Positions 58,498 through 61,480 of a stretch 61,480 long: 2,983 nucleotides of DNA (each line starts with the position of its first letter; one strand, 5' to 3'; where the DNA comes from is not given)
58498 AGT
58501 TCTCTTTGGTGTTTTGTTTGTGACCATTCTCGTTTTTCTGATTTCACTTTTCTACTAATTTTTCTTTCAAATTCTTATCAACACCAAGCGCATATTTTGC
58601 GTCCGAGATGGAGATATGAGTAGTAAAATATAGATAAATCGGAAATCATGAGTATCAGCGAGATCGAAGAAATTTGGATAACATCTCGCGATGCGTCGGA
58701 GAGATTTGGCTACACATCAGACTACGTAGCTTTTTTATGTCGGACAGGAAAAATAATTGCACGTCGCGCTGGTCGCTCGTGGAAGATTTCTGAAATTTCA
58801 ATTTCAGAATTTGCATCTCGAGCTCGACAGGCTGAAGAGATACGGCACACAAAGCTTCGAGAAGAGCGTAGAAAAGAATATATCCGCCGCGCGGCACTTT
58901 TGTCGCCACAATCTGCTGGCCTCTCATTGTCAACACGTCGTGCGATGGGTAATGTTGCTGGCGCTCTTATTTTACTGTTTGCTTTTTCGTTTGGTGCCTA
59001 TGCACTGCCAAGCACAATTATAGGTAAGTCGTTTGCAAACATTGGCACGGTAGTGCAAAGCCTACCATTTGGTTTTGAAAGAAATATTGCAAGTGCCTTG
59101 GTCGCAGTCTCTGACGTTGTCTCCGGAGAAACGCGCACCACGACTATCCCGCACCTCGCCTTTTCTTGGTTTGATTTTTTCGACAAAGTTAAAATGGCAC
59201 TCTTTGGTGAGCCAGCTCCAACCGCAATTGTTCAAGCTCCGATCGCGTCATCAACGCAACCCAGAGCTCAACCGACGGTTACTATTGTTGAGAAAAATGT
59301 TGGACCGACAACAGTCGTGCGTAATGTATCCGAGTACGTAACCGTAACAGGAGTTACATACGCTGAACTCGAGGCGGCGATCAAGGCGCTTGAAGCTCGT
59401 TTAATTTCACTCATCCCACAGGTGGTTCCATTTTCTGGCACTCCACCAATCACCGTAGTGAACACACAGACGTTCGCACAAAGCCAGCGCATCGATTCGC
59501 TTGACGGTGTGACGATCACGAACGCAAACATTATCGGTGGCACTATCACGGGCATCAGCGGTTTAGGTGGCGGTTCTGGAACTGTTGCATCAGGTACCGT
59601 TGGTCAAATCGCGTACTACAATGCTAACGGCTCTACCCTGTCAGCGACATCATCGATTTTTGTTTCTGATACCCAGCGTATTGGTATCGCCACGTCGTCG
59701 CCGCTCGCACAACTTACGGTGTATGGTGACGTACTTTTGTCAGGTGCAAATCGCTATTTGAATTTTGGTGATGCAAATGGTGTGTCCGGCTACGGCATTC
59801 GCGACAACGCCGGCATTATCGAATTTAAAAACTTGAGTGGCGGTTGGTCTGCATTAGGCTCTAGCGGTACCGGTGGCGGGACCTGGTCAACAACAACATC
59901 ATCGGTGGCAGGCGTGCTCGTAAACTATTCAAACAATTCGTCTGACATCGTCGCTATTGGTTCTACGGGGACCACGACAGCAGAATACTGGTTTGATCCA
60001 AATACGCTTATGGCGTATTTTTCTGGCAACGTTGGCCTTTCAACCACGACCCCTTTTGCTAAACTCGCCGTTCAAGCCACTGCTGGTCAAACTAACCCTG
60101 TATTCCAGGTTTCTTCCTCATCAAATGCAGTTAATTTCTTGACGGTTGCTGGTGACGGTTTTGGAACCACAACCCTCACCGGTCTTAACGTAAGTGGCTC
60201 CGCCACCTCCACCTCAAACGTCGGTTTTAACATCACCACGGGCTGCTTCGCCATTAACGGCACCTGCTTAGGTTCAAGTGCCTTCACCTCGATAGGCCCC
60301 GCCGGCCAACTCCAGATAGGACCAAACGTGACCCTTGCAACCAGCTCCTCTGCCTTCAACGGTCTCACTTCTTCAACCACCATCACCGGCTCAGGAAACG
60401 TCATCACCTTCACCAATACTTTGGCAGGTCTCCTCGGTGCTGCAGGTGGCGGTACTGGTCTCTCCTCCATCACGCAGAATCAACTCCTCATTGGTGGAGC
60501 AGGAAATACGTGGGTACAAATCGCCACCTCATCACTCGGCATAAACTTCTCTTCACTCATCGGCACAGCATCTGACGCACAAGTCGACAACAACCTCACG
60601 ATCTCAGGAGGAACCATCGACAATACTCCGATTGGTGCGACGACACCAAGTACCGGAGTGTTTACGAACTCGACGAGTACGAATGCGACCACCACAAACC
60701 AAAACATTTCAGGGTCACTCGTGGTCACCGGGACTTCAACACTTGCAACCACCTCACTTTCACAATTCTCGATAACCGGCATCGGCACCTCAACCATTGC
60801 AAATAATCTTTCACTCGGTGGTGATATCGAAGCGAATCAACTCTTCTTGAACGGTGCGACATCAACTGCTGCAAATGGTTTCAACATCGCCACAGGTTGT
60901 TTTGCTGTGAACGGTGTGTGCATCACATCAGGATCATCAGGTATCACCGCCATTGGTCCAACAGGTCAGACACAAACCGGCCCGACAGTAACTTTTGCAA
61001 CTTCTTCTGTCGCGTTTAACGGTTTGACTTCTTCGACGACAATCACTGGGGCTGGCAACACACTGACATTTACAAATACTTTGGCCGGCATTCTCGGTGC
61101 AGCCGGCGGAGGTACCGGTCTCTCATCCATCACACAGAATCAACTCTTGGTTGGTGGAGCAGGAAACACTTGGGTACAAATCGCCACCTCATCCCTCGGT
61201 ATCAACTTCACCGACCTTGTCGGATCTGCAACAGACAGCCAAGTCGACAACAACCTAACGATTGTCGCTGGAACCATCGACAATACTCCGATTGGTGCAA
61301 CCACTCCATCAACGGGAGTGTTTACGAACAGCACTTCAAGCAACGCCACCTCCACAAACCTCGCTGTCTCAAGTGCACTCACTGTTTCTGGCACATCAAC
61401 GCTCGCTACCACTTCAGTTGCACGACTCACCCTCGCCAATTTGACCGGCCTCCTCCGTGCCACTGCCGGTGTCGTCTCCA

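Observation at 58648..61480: Hidden ORF of more than 944 codons: cytoplasmic HTH, one TM, then a giant extracellular repeat protein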

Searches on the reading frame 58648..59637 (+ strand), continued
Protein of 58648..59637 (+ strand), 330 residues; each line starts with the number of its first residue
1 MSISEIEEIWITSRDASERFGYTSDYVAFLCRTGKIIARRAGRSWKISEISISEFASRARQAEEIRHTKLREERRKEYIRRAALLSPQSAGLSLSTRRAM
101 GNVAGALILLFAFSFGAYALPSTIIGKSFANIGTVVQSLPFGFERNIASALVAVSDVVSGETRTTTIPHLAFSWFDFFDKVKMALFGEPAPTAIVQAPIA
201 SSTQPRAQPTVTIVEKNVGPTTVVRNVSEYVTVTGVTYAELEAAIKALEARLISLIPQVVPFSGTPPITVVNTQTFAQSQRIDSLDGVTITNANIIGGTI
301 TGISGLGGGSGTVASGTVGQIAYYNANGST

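Call 52: find_encoding_contigs(protein=P0128, flank=8000, max_places=2)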
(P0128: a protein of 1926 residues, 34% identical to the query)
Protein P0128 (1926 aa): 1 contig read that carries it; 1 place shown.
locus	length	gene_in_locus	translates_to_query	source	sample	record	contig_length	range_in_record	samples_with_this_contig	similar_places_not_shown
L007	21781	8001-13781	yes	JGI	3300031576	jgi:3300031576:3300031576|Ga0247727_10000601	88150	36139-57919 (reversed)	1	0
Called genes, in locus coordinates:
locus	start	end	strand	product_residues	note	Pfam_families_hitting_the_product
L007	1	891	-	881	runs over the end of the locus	PF01582:TIR (faint), PF13676:TIR_2, PF03781:FGE-sulfatase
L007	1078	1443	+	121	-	-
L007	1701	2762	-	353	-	-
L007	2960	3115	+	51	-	-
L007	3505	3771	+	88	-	-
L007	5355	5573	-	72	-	-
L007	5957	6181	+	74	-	-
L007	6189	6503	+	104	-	-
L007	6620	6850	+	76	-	-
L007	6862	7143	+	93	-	-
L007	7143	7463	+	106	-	PF07798:CCDC90-like (weak)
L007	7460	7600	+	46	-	-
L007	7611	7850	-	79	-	-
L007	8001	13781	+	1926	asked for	PF12728:HTH_17 (faint), PF13884:Peptidase_S74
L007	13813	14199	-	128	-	PF07045:DUF1330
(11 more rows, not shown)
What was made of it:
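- One relative, P0128, lies among small ORFs near an integrase fragment and a ParA-like gene (call 52).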

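Call 53: search_protein_families(library=ncbifam, proteins=[P0033, P0128], max_evalue=0.01)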
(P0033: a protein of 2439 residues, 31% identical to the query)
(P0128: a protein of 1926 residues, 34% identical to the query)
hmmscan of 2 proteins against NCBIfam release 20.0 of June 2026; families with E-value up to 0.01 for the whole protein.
P0033 (2439 aa): 2 families
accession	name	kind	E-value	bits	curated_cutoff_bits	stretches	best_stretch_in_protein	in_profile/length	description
TIGR01764.1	excise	domain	0.0019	18.5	28.8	1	16-62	2-48/49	excisionase family DNA-binding protein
TIGR02476.1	BluB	equivalog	0.0031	16.9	150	1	61-157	66-164/205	5,6-dimethylbenzimidazole synthase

P0128 (1926 aa): 0 families

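Call 56: find_related_loci(query=A1, collection=metagenome_contigs, flank=10000)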
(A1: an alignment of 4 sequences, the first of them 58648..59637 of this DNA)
Query A1 (330 aa) in metagenome_contigs; peptide patterns used: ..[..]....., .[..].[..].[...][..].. (x = any residue, [..] = any of these).
500 stretches matched a pattern; 4 encode a relative of the query (tblastn E <= 1e-3); 4 distinct loci.
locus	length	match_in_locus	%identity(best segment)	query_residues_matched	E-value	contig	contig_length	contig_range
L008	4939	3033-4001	42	1-330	9e-50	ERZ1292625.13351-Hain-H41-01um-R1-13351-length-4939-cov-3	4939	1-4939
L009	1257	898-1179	39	198-295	4e-11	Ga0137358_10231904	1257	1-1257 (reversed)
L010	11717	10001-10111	49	7-43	6e-7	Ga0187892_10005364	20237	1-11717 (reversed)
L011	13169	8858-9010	41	10-60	3e-6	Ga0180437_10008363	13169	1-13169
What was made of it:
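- Tried and rejected: The metagenome scan gave no full-length close orthologue (call 56).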

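Call 78: search_protein_families(library=pfam, proteins=[P0038, P0049, P0060, P0064, P0104], max_evalue=0.001)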
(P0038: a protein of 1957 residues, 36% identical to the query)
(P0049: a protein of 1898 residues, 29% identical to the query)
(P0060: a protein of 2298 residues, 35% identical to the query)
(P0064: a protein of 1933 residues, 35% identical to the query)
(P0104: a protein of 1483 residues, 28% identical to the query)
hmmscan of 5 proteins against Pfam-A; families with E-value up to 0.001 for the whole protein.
P0038 (1957 aa): 1 family
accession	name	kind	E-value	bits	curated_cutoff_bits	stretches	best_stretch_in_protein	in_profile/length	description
PF16403.11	Bact_surface_Ig-like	-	8.8e-14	51.8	27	1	1817-1894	1-71/71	Bacterial surface protein, Ig-like domain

P0049 (1898 aa): 4 families
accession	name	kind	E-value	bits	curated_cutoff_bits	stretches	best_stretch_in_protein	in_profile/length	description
PF13884.11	Peptidase_S74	-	2.8e-17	63.2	22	1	1570-1625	1-57/58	Chaperone of endosialidase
PF16403.11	Bact_surface_Ig-like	-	4.8e-13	49.4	27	1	1755-1832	1-71/71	Bacterial surface protein, Ig-like domain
PF12728.13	HTH_17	-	1e-08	35.7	27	1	100-148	2-50/51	Helix-turn-helix domain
PF02494.22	HYR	-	0.00018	22.2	21.7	0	1748-1831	1-80/81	HYR domain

P0060 (2298 aa): 1 family
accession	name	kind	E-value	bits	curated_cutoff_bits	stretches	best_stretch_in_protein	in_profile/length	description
PF16403.11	Bact_surface_Ig-like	-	7.4e-15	55.2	27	1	2137-2214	1-71/71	Bacterial surface protein, Ig-like domain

P0064 (1933 aa): 1 family
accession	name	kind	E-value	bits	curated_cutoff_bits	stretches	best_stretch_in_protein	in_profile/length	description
PF12728.13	HTH_17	-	0.00086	20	27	0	15-62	2-49/51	Helix-turn-helix domain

P0104 (1483 aa): 0 families

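Call 79: find_related_loci(query=A1, collection=viral_contigs, flank=8000)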
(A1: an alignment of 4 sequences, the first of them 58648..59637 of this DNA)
Query A1 (330 aa) in viral_contigs; peptide patterns used: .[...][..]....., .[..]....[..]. (x = any residue, [..] = any of these).
36 stretches matched a pattern, but none encodes a relative of the query by tblastn (E <= 1e-3).

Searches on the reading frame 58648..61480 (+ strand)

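Call 4: search_protein_families(library=pfam, proteins=[window:58648-61480:+], max_evalue=1)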
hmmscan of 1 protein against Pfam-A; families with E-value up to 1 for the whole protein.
window:58648-61480:+ (944 aa): 1 family
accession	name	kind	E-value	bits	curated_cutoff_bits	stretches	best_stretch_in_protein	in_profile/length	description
PF12728.13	HTH_17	-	0.001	19.7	27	1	10-58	1-49/51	Helix-turn-helix domain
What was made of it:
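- On ToxR-like transmembrane transcription regulators: The Pfam scan of the protein returns only HTH_17 (call 4).
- Closest known: ToxR-like transmembrane transcription regulators. Different: The DNA-binding domain is of the OmpR/PhoB type in ToxR-like proteins and of the Xis/MerR type here, with no Trans_reg_C hit (call 4).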

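Call 5: search_protein_families(library=phrogs, proteins=[window:58648-61480:+], max_evalue=0.1)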
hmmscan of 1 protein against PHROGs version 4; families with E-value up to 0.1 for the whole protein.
window:58648-61480:+ (944 aa): 3 families
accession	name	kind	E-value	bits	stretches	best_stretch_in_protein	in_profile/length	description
phrog_27443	-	unknown function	0.035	15.2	0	856-920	90-155/168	-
phrog_37503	-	unknown function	0.061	14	0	784-808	11-35/55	-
phrog_1840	-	integration and excision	0.075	14.5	0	15-89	11-83/90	excisionase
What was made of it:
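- Tried and rejected: PHROGs gave only marginal hits, including excisionase phrog_1840 at E 0.075 (call 5).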

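Call 6: search_solved_structures(query=window:58648-61480:+, max_evalue=1, show_alignments=2)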
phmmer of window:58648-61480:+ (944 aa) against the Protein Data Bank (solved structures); distinct sequences matched with E-value up to 1: 0.
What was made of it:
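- Tried and rejected: PDB sequence search with the whole protein gave no hit (call 6).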

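Call 7: find_homologous_proteins(query=window:58648-61480:+)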
Query window:58648-61480:+ (944 aa): 27 proteins with E <= 0.001 among 8000 candidates.
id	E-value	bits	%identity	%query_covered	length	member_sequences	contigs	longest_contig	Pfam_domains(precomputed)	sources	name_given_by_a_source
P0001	0.0e+0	1940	100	100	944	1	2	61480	-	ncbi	ncbi:MAG: helix-turn-helix domain-containing protein, partial [Patescibacteria group bacterium]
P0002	4.0e-151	523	53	48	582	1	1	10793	-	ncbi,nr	ncbi:MAG: helix-turn-helix domain-containing protein, partial [Candidatus Pacebacteria bacterium]|nr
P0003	6.6e-56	208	60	11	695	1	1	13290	PF12728.14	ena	-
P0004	8.9e-53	198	25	30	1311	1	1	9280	PF12728.14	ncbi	ncbi:MAG: hypothetical protein WC880_04680, partial [Candidatus Paceibacterota bacterium]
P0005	2.8e-48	183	55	8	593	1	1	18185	PF12728.14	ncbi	ncbi:MAG: mucin-like protein, partial [Parcubacteria group bacterium Greene0714_7]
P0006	5.5e-38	149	51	14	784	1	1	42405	-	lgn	-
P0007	3.2e-32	130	69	9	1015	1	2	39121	PF13472.13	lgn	-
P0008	6.5e-30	122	60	14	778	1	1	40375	-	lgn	-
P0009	8.1e-24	102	60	10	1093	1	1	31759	-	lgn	-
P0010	1.2e-20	92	68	6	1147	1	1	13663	-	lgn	-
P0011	9.5e-18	82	33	18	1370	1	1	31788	-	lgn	-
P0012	4.0e-15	73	63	5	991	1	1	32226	-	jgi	-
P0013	2.7e-14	71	37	31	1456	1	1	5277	PF25832.1,PF05635.18,PF00041.28,PF16656.12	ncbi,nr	ncbi:MAG: four helix bundle protein, partial [Patescibacteria group bacterium]|nr:four helix bundle 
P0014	3.1e-14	70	46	11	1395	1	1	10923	-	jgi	jgi:hypothetical protein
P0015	5.6e-14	69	58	11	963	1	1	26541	-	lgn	-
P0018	3.5e-12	64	57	6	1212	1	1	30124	PF13884.12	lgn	-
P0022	9.1e-10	56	34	43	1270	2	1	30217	PF13884.12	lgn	-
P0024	5.9e-5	40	38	8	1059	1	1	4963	PF12728.14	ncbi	ncbi:MAG: helix-turn-helix domain-containing protein, partial [Candidatus Paceibacterota bacterium]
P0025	8.3e-5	39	27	21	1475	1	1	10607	PF13884.12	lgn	-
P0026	4.8e-4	37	39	12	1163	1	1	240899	PF13884.12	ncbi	-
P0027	8.0e-4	36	41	9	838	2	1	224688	-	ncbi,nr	ncbi:MAG: helix-turn-helix domain-containing protein, partial [bacterium]|nr:helix-turn-helix domain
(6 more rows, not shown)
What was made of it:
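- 58648..61480 (+): 5' part (944 codons) of the HTH-TM-fibre gene, cut by the contig end. Identical to NCBI partial CDS P0001 (call 7).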

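Call 23: search_protein_families(library=pfam, proteins=[P0002, P0003, P0004, P0005, P0024, P0027, P0022, P0026], max_evalue=0.01)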
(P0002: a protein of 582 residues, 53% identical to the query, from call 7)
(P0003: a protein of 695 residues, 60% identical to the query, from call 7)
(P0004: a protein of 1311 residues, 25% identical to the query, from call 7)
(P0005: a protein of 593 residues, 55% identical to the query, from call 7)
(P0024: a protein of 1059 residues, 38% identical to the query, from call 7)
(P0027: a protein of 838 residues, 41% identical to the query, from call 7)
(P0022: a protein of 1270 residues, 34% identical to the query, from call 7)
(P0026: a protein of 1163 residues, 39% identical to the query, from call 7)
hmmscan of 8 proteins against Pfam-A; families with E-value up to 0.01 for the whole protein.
P0002 (582 aa): 0 families

P0003 (695 aa): 1 family
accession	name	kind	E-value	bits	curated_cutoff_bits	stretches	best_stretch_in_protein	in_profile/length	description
PF12728.13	HTH_17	-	6.9e-06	26.7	27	0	13-61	1-49/51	Helix-turn-helix domain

P0004 (1311 aa): 1 family
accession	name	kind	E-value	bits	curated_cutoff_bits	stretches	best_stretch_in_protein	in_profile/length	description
PF12728.13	HTH_17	-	5.2e-06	27.1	27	0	15-63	1-49/51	Helix-turn-helix domain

P0005 (593 aa): 2 families
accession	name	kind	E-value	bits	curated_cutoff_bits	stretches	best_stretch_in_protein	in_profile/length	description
PF12728.13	HTH_17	-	3.3e-06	27.7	27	0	94-137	6-49/51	Helix-turn-helix domain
PF22798.2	DUF5817_CT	-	0.0071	16.6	29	0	20-46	24-50/54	DUF5817, C-terminal domain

P0024 (1059 aa): 1 family
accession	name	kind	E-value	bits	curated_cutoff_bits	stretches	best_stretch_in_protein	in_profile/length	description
PF12728.13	HTH_17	-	4.2e-06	27.4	27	1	9-58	1-50/51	Helix-turn-helix domain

P0027 (838 aa): 1 family
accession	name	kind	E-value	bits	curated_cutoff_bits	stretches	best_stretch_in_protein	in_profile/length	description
PF12728.13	HTH_17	-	0.0002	22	27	1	10-58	2-50/51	Helix-turn-helix domain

P0022 (1270 aa): 1 family
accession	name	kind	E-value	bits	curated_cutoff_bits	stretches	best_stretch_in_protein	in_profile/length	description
PF13884.11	Peptidase_S74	-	2.8e-08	34.3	22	1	1147-1193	5-54/58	Chaperone of endosialidase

P0026 (1163 aa): 1 family
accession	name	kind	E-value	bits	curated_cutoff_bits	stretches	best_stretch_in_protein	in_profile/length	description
PF13884.11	Peptidase_S74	-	2.3e-12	47.4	22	1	926-986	1-57/58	Chaperone of endosialidase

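Call 53: search_protein_families(library=ncbifam, proteins=[window:58648-61480:+], max_evalue=0.01)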
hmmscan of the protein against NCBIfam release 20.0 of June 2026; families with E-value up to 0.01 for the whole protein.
window:58648-61480:+ (944 aa): 0 families
